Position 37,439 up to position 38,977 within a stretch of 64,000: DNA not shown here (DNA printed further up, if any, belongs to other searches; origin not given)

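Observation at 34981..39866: Co-directional metal module: TAT-exported two-domain multicopper oxidase, ZIP importer with an extra extracytoplasmic domain, DtxR repressor, PilZ protein, di-metal oxidase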

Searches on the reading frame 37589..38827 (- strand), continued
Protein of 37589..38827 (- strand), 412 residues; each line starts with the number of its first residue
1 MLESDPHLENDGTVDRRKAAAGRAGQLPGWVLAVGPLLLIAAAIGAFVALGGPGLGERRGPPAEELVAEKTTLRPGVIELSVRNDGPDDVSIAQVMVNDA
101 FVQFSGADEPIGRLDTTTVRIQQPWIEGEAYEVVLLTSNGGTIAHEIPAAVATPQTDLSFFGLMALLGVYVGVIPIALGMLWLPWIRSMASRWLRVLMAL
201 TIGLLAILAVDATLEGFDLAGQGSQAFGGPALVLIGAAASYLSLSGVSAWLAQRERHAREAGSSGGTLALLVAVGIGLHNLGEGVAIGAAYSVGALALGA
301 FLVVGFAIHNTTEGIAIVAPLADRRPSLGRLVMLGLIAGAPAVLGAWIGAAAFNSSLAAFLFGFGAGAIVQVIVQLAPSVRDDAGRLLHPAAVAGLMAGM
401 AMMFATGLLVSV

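Call 45: predict_structure(alignment_id=A1)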
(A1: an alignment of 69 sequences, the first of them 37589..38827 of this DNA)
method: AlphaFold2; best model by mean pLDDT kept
length: 412 residues; sequences in the alignment: 69
mean_pLDDT: 87.9   pTM: 0.84
mean pLDDT of the five models: 87.9, 87.3, 86.7, 86.5, 86.2
residues with pLDDT >= 90: 280; 70-90: 85; 50-70: 26; < 50: 21
segments of 3 or more residues with pLDDT < 50: 1-5, 54-64
pLDDT, mean of each block of 10 residues (from residue 1): 46 52 67 87 84 45 60 95 90 97 97 94 95 95 91 90 96 97 95 95 96 93 79 97 97 85 85 98 93 79 90 96 95 98 96 91 97 96 91 96 87 78
secondary structure, 60 per line:
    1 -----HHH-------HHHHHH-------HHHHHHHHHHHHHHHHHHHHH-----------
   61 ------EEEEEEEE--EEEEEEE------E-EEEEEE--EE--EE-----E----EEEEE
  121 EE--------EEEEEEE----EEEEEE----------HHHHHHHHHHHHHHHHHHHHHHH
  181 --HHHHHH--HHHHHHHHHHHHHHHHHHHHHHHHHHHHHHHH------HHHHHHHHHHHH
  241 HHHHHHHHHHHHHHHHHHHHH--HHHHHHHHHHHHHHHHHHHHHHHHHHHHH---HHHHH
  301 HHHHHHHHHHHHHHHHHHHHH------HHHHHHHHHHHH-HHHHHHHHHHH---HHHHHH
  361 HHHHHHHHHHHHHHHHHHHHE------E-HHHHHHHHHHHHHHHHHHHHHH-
elements in order: H16-21 H29-49 E67-74 E77-83 E92-97 E116-122 E131-137 E142-147 H158-180 H183-188 H191-222 H229-261 H264-292 H296-321 H328-339 H341-351 H355-380 H390-411

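Call 48: fold_search(model_id=the predicted structure, library=pdb)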
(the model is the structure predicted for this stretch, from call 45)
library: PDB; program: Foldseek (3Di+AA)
matches with E <= 10: 906; with E <= 0.001: 10
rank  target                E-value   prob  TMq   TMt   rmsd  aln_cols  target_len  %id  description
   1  7z6m                  7.6e-07  1.00  0.42  0.67   5.0       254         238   25  Crystal structure of Zn2+-transporter BbZIP in a cadmium bound state (released 2022-08-10)
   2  5tsa                  1.0e-06  1.00  0.41  0.66   4.8       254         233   27  Crystal structure of the Zrt-/Irt-like protein from Bordetella bronchiseptica with bound Zn2+ (released 2017-09-20)
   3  6pgi                  4.9e-06  1.00  0.41  0.67   4.7       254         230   26  Asymmetric functions of a binuclear metal cluster within the transport pathway of the ZIP transition metal transporters (released 2019-12-11)
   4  7z6n_A                5.4e-06  1.00  0.45  0.64   4.8       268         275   26  Crystal structure of Zn2+-transporter BbZIP in a metal-stripped state (released 2022-08-10)
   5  8czj_B                6.7e-06  1.00  0.41  0.54   5.7       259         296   26  A bacteria Zrt/Irt-like protein in the apo state (released 2023-02-22)
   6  5tsb                  8.7e-06  1.00  0.39  0.65   5.0       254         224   28  Crystal structure of the Zrt-/Irt-like protein from Bordetella bronchiseptica with bound Cd2+ (released 2017-09-20)
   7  8czj_A                1.3e-05  1.00  0.41  0.54   5.8       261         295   26  A bacteria Zrt/Irt-like protein in the apo state (released 2023-02-22)
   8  8j1m                  2.2e-05  1.00  0.41  0.55   5.2       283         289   23  Crystal structure of a crosslinked variant of BbZIP (released 2024-11-13)
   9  8ght_A                2.9e-05  1.00  0.43  0.56   4.8       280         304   23  Cryo-electron microscopy structure of the zinc transporter from Bordetella bronchiseptica (released 2023-06-21)
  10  8fk7_A                5.9e-04  1.00  0.19  0.54  16.5       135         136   20  Structure of the Pyrobaculum calidifontis flagellar-like archaeal type IV pilus (released 2023-06-28)
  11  8q30_0                2.0e-03  1.00  0.18  0.48  15.4       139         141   17  Sulfolobus acidocaldarius AAP filament. (released 2024-03-06)
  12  6pbk_A                1.3e-02  1.00  0.19  0.60   5.3       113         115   13  Archaellum periplasmic stator protein complex FlaF and FlaG from Sulfolobus acidocaldarius (released 2019-11-20)
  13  1yew_A                1.6e-02  1.00  0.17  0.18  16.7       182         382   15  Crystal structure of particulate methane monooxygenase (released 2005-02-08)
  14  5tug_A                2.0e-02  1.00  0.19  0.61   5.4       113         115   12  Archaellum periplasmic stator protein complex FlaF and FlaG from Sulfolobus acidocaldarius (released 2018-01-10)
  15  5tuh_A                2.9e-02  1.00  0.19  0.65   2.7       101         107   14  Archaellum periplasmic stator protein FlaG from Sulfolobus acidocaldarius (released 2018-01-10)
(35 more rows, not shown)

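Call 50: find_encoding_contigs(protein=P0143, flank=5000, max_places=1)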
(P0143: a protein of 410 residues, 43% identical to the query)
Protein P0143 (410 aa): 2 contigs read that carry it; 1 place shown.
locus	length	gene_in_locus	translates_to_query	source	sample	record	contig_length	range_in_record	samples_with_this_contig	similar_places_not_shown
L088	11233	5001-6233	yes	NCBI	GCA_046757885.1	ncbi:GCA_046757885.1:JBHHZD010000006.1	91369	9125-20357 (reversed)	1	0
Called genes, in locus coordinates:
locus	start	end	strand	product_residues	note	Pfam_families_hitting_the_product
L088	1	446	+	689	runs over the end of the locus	PF08309:LVIVD (faint)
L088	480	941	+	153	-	PF01613:Flavin_Reduct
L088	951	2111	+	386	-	PF13398:Peptidase_M50B (weak), PF02163:Peptidase_M50, PF00571:CBS (faint)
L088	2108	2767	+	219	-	PF00730:HhH-GPD, PF00633:HHH (weak)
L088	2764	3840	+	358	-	PF08331:QueG_DUF1730, PF00037:Fer4 (faint), PF13484:Fer4_16, PF13646:HEAT_2 (weak)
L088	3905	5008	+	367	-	PF07732:Cu-oxidase_3, PF07731:Cu-oxidase_2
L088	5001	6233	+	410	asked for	-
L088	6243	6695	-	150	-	PF01590:GAF, PF13185:GAF_2 (weak)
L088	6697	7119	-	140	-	PF07681:DoxX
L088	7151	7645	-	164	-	PF04186:FxsA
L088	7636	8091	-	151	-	PF04134:DCC1-like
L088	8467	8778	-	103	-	PF01883:FeS_assembly_P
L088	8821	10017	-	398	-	PF07992:Pyr_redox_2, PF00070:Pyr_redox, PF14759:Reductase_C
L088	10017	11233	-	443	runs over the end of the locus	PF00037:Fer4 (faint), PF12797:Fer4_2 (faint), PF13237:Fer4_10 (weak), PF12838:Fer4_7, PF13183:Fer4_8, PF13484:Fer4_16 (weak), PF13534:Fer4_17, PF02754:CCG, +3 more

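Call 51: find_encoding_contigs(protein=P0137, flank=5000, max_places=1)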
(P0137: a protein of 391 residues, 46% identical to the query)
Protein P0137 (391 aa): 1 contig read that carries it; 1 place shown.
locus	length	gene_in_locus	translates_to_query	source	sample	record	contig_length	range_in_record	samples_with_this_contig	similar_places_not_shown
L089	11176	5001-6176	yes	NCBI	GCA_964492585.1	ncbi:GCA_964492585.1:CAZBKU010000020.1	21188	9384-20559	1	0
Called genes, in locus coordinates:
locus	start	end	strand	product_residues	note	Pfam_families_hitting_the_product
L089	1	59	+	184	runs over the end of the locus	PF13412:HTH_24 (faint), PF24034:DUF7343 (faint), PF24266:HTH_HVO_0163_N, PF01022:HTH_5 (weak), PF01047:MarR (weak), PF12840:HTH_20 (weak), PF12802:MarR_2 (weak), PF22168:DIP2311-like_C (weak)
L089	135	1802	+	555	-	PF18981:InlK_D3 (faint), PF00801:PKD, PF18911:PKD_4, PF00801:PKD, PF18911:PKD_4, PF00801:PKD, PF22352:K319L-like_PKD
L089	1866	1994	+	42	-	-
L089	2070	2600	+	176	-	-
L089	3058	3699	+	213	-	PF01325:Fe_dep_repress, PF02742:Fe_dep_repr_C, PF04023:FeoA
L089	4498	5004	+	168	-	PF07731:Cu-oxidase_2 (weak)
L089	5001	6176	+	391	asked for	PF02535:Zip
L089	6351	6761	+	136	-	PF01402:RHH_1, PF08753:NikR_C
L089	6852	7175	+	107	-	-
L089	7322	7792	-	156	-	PF01998:DUF131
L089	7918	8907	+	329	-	-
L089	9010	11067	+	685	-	PF10101:DUF2339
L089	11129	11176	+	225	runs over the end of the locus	?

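Call 52: find_encoding_contigs(protein=P0283, flank=5000, max_places=1)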
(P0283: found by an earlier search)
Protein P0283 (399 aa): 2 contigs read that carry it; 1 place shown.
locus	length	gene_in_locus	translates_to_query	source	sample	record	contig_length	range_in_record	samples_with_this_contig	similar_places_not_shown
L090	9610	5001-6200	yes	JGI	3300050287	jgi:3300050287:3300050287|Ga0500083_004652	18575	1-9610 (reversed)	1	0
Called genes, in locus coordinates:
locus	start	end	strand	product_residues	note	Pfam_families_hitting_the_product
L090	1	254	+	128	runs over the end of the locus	PF02583:Trns_repr_metal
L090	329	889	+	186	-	-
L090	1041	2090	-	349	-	PF13701:DDE_Tnp_1_4, PF01609:DDE_Tnp_1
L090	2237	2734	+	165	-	-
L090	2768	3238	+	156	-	PF00293:NUDIX, PF14815:NUDIX_4 (weak)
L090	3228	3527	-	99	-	-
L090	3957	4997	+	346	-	PF07731:Cu-oxidase_2, PF07732:Cu-oxidase_3, PF07731:Cu-oxidase_2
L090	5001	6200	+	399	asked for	-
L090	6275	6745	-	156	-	-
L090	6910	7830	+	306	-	PF00872:Transposase_mut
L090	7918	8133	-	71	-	PF12728:HTH_17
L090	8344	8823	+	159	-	-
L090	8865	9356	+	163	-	-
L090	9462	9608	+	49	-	?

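Call 53: find_encoding_contigs(protein=P0168, flank=5000, max_places=1)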
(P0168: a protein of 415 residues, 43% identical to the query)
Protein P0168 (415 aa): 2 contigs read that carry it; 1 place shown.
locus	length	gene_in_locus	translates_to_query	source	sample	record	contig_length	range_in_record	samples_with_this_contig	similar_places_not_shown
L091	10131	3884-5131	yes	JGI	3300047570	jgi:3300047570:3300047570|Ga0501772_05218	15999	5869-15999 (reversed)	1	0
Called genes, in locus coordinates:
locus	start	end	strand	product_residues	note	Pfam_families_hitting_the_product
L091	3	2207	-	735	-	?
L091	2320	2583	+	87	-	PF13370:Fer4_13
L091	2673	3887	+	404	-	PF07732:Cu-oxidase_3, PF07731:Cu-oxidase_2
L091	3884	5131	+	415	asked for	PF02535:Zip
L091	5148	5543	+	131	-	-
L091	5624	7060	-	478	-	PF00089:Trypsin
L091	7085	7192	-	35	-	-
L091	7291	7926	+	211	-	-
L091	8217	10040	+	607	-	-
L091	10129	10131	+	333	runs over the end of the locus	PF20030:bpMoxR, PF00004:AAA (weak), PF07726:AAA_3, PF07728:AAA_5, PF17863:AAA_lid_2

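Call 54: find_homologous_proteins(query=P0265, max_evalue=1e-10)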
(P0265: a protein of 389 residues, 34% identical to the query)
Query P0265 (389 aa): 4674 proteins with E <= 1e-10 among 8000 candidates; the best 120 are listed.
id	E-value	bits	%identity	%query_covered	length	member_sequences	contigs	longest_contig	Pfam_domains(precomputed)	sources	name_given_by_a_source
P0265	1.4e-239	813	100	100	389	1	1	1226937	PF02535.29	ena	-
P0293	2.9e-168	578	70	99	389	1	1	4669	-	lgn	-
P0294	2.8e-163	562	68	99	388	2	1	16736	-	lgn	-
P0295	1.4e-161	556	67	98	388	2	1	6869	PF02535.29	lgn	-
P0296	7.5e-157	540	65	98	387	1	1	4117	PF02535.29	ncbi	-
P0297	3.9e-156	538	66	99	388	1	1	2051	-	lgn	-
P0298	7.2e-146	504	62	100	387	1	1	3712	-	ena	-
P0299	8.0e-144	498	62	100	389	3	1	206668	-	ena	-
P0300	1.2e-140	487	63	94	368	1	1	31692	PF02535.29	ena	-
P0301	1.1e-130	454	57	97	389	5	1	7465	-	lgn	-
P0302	5.3e-128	445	59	90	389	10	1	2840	-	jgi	-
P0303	7.7e-109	382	51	96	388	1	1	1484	PF02535.29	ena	-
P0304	5.3e-107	376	50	98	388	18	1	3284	PF02535.29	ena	-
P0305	9.7e-107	376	51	96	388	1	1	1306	-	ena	-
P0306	1.9e-106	375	49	98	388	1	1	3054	-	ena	-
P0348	6.2e-104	366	48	100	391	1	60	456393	-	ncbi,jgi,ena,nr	ncbi:MAG: divalent cation transporter [Thaumarchaeota archaeon]|jgi:zinc transporter, ZIP family|nr:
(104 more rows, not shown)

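Call 66: find_encoding_contigs(protein=P0002, flank=7000, max_places=2)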
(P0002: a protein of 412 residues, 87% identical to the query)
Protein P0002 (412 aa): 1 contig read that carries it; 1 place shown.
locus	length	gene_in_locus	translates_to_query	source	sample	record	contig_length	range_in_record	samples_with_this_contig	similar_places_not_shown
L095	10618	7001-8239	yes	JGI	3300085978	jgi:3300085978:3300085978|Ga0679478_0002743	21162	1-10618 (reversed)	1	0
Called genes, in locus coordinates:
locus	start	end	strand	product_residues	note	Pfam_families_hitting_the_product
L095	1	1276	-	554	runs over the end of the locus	-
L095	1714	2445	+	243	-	PF03372:Exo_endo_phos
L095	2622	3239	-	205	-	PF01872:RibD_C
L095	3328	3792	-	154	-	PF07883:Cupin_2, PF05899:Cupin_3 (weak)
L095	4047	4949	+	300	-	PF01636:APH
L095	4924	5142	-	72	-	PF12833:HTH_18, PF00165:HTH_AraC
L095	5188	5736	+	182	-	PF01810:LysE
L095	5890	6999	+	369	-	PF07732:Cu-oxidase_3, PF07731:Cu-oxidase_2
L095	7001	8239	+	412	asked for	PF02535:Zip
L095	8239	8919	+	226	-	PF01325:Fe_dep_repress, PF01047:MarR (faint), PF12802:MarR_2, PF02742:Fe_dep_repr_C, PF04023:FeoA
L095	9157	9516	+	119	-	PF07238:PilZ (weak)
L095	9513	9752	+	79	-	-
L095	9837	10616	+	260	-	?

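Call 73: search_solved_structures(query=window:37589-38827:-, max_evalue=0.01, show_alignments=1)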
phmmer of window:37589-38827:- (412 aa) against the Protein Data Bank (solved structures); distinct sequences matched with E-value up to 0.01: 5.
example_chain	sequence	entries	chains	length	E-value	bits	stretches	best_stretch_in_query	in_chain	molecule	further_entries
8j1m_A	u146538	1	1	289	4.6e-10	42.4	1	164-404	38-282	Putative membrane protein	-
5tsa_A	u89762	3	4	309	9.6e-10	41.3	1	164-404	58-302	Membrane protein | Putative membrane protein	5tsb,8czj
8ght_A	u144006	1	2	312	1e-09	41.3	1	164-404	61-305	Putative membrane protein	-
7z6m_A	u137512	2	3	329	1e-09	41.2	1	164-404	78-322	Putative membrane protein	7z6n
6pgi_A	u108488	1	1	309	4.4e-08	35.9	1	164-404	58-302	BbZIP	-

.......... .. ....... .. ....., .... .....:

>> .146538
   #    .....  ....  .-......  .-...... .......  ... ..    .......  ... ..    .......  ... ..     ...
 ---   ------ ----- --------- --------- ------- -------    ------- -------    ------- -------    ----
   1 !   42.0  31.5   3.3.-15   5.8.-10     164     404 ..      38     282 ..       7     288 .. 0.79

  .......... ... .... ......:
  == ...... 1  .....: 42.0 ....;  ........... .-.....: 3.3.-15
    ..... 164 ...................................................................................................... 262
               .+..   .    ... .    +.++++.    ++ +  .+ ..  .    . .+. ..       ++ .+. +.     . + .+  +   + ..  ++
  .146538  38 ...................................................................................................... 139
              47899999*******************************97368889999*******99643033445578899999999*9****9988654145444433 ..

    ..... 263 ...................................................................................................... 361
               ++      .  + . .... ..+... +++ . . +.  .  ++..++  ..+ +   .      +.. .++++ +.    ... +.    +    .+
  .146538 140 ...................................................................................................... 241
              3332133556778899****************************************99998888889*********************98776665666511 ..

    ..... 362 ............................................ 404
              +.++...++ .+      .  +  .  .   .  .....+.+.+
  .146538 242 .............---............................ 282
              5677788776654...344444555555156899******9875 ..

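Call 90: search_protein_families(library=pfam, proteins=[L037:4614-5945:+, L020:4579-5919:+], max_evalue=0.001)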
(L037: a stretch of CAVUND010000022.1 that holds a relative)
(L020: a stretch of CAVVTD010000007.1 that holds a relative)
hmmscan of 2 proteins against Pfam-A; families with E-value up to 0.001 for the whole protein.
L037:4614-5945:+ (443 aa): 1 family
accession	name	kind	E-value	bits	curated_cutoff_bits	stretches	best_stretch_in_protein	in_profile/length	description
PF01566.24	Nramp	-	6.8e-114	381.1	29.8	1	66-415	1-356/357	Natural resistance-associated macrophage protein-like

L020:4579-5919:+ (446 aa): 1 family
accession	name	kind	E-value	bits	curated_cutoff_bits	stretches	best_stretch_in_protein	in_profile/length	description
PF01566.24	Nramp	-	3e-111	372.4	29.8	1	68-417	1-356/357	Natural resistance-associated macrophage protein-like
